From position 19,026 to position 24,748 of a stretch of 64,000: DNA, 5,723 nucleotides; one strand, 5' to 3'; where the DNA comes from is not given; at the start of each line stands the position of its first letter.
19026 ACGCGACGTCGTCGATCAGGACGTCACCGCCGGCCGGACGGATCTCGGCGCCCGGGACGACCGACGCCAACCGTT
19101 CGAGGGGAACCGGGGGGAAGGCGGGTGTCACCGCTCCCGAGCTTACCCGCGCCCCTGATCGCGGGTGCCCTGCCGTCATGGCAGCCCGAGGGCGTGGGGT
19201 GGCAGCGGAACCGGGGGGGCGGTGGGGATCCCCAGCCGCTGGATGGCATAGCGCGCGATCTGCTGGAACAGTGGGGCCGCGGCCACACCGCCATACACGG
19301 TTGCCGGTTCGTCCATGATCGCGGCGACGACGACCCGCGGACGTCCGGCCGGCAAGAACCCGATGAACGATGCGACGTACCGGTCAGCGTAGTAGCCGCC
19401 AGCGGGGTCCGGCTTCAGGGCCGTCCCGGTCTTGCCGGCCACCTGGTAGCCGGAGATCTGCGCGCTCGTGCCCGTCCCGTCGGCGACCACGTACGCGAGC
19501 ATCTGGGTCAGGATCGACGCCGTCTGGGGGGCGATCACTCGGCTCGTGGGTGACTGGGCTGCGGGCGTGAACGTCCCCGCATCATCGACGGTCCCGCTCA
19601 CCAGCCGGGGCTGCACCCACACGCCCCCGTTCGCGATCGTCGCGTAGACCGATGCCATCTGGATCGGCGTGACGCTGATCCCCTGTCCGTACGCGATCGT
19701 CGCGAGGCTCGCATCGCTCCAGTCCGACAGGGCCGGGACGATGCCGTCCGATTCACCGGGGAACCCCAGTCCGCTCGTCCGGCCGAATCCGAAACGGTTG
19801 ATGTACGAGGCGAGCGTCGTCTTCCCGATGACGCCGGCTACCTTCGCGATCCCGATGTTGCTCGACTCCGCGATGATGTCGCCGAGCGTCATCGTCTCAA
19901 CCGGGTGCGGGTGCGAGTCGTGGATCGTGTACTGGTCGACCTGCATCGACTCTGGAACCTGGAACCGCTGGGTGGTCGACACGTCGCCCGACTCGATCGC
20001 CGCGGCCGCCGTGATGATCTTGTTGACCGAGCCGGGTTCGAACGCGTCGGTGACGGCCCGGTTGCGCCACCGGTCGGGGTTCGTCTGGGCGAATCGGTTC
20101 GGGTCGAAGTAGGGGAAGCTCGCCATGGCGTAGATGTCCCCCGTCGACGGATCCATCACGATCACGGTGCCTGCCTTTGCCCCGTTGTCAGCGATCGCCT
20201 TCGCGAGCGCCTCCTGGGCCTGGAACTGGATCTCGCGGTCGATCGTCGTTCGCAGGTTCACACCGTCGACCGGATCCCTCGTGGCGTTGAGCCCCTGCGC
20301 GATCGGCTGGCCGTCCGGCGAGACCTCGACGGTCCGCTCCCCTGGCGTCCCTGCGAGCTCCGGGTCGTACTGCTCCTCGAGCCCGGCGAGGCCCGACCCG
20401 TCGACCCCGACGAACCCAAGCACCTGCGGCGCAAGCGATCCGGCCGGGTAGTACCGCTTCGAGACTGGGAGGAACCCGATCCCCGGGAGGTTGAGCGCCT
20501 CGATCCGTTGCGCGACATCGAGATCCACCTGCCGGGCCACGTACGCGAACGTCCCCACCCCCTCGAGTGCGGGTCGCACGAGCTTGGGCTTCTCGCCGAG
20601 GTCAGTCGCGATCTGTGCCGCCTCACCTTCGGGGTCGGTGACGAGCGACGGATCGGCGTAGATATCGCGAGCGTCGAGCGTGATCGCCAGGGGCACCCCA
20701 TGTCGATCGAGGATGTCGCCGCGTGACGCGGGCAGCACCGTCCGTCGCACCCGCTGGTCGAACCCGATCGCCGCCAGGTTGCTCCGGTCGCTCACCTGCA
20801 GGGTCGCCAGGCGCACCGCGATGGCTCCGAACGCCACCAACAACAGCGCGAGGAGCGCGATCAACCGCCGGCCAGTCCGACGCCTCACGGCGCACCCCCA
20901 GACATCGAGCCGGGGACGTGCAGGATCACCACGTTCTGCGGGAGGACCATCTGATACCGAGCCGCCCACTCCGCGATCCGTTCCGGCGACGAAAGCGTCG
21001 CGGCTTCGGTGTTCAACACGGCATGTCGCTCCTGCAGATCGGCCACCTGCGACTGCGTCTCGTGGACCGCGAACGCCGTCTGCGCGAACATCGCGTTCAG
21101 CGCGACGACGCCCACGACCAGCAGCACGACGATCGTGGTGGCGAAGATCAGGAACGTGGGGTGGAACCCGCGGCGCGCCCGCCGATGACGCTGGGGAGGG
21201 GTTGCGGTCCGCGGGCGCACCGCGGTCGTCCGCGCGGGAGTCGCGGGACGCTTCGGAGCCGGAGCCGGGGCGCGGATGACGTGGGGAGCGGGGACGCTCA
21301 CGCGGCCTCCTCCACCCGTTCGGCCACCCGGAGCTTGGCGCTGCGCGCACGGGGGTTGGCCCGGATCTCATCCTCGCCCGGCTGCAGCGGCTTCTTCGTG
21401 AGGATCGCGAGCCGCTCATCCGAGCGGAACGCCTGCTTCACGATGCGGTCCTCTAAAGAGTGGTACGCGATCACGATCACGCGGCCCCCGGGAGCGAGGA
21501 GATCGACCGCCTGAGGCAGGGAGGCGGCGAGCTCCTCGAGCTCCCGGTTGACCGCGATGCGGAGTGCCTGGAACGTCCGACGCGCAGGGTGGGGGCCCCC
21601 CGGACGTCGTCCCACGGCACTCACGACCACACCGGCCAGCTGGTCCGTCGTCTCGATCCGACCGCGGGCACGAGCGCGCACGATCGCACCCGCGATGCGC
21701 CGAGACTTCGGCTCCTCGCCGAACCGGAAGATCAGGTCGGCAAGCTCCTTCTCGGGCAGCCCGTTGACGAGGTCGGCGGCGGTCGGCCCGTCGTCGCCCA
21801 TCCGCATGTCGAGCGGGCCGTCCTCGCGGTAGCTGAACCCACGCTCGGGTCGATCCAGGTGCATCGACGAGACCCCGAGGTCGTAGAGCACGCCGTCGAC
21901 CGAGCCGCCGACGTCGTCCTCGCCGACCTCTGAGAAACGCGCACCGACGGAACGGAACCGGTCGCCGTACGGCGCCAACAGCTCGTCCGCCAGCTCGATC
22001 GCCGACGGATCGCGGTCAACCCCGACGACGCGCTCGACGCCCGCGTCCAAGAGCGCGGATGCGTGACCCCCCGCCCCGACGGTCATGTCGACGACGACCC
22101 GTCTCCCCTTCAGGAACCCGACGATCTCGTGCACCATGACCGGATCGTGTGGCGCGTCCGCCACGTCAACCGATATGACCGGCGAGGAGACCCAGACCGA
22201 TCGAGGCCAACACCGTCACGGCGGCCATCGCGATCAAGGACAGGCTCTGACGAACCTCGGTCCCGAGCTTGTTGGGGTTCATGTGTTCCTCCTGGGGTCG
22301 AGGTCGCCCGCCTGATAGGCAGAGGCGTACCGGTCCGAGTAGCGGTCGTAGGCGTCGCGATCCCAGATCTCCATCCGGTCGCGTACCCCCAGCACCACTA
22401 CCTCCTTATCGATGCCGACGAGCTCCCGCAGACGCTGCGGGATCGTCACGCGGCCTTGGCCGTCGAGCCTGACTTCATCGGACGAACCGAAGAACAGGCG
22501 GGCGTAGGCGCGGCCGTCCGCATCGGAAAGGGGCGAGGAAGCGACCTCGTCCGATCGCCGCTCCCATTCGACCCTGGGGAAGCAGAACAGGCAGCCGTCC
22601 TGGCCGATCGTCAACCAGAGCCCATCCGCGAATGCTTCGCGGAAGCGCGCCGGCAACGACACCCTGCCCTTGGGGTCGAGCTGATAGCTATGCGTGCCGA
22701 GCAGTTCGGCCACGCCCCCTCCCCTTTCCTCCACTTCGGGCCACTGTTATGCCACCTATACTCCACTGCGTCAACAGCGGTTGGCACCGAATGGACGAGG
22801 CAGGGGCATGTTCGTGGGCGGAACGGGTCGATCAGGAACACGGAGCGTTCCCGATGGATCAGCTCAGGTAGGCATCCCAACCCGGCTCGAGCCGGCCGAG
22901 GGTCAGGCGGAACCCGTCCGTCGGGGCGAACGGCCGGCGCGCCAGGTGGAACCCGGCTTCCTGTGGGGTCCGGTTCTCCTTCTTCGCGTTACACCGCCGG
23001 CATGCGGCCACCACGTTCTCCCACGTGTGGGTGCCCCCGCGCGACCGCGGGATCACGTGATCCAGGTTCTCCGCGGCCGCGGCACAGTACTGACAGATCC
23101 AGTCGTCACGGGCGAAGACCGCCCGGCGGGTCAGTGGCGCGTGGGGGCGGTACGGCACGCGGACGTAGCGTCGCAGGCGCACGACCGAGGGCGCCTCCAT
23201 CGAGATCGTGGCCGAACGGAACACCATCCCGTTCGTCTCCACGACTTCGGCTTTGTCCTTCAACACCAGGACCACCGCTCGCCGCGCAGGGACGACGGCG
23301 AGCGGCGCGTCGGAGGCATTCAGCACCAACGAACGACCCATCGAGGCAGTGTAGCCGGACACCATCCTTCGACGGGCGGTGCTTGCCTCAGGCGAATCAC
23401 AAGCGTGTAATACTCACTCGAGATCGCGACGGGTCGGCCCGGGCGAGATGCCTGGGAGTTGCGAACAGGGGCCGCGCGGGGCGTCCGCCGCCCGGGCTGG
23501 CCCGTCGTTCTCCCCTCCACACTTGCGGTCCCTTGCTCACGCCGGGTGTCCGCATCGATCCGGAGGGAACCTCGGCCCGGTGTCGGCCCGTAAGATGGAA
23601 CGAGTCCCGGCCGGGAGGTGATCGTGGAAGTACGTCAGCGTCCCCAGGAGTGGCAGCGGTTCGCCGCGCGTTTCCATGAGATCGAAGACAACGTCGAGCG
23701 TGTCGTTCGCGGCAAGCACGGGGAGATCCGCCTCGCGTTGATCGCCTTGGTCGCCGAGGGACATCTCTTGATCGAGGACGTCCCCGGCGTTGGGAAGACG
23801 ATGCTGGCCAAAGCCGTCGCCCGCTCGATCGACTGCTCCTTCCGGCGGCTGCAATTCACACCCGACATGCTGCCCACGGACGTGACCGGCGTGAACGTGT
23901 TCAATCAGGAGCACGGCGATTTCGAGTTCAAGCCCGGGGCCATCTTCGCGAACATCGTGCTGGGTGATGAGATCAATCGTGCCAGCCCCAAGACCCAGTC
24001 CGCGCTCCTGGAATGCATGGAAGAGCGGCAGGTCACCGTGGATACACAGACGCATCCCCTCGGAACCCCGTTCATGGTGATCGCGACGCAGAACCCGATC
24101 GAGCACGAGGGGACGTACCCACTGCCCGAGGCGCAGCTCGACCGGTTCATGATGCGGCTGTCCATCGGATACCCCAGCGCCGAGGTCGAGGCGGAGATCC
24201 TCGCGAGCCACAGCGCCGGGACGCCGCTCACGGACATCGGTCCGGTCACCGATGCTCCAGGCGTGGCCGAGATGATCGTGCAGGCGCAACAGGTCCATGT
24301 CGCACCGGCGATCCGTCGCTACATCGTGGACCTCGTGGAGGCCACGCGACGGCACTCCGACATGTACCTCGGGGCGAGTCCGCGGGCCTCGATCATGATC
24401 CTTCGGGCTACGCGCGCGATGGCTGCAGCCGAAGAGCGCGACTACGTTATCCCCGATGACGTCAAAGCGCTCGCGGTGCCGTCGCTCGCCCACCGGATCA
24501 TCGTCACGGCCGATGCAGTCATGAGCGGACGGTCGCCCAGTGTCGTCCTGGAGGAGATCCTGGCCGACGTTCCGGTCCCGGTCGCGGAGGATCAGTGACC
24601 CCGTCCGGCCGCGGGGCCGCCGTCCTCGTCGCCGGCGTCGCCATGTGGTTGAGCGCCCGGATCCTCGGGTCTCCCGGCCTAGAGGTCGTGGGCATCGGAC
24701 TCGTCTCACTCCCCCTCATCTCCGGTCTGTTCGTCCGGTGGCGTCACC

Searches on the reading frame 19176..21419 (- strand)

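Call 66: search_protein_families(library=pfam, proteins=[window:19176-21419:-], max_evalue=0.001)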
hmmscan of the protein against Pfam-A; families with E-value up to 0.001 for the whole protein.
window:19176-21419:- (747 aa): 2 families
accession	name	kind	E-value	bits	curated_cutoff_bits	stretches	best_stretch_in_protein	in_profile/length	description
PF00905.27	Transpeptidase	-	1.9e-78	264.2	22.1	1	417-721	1-297/299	Penicillin binding protein transpeptidase domain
PF03717.20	PBP_dimer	-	3.4e-17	63.9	24.4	1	229-374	2-177/180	Penicillin-binding Protein dimerisation domain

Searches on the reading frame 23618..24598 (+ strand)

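Call 66: search_protein_families(library=pfam, proteins=[window:23618-24598:+], max_evalue=0.001)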
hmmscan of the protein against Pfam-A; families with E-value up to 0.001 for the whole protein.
window:23618-24598:+ (326 aa): 9 families
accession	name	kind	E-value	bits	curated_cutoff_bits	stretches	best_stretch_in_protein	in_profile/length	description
PF07726.17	AAA_3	-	2e-65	219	27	1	49-179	1-131/131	ATPase family associated with various cellular activities (AAA)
PF17863.7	AAA_lid_2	-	2e-21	75.9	22.7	1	241-314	1-74/74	AAA lid domain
PF07728.20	AAA_5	-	2.9e-14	53.7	22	1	55-177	7-139/139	AAA domain (dynein-related subfamily)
PF20030.5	bpMoxR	-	9.3e-09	35.1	27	1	21-195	5-178/205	MoxR domain in the MoxR-vWA-beta-propeller ternary systems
PF00004.35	AAA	-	1e-06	29.6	21.2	1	55-181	6-127/131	ATPase family associated with various cellular activities (AAA)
PF01078.27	Mg_chelatase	-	1.7e-05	24.8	20.3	0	30-68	5-43/207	Magnesium chelatase, subunit ChlI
PF00493.29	MCM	-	0.0002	21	23.3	1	47-161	57-174/224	MCM P-loop domain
PF05496.18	RuvB_N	-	0.00075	19.7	27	0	46-140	32-114/159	Holliday junction DNA helicase RuvB P-loop domain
PF07724.20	AAA_2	-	0.00085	19.8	27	0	48-144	4-109/166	AAA domain (Cdc48 subfamily)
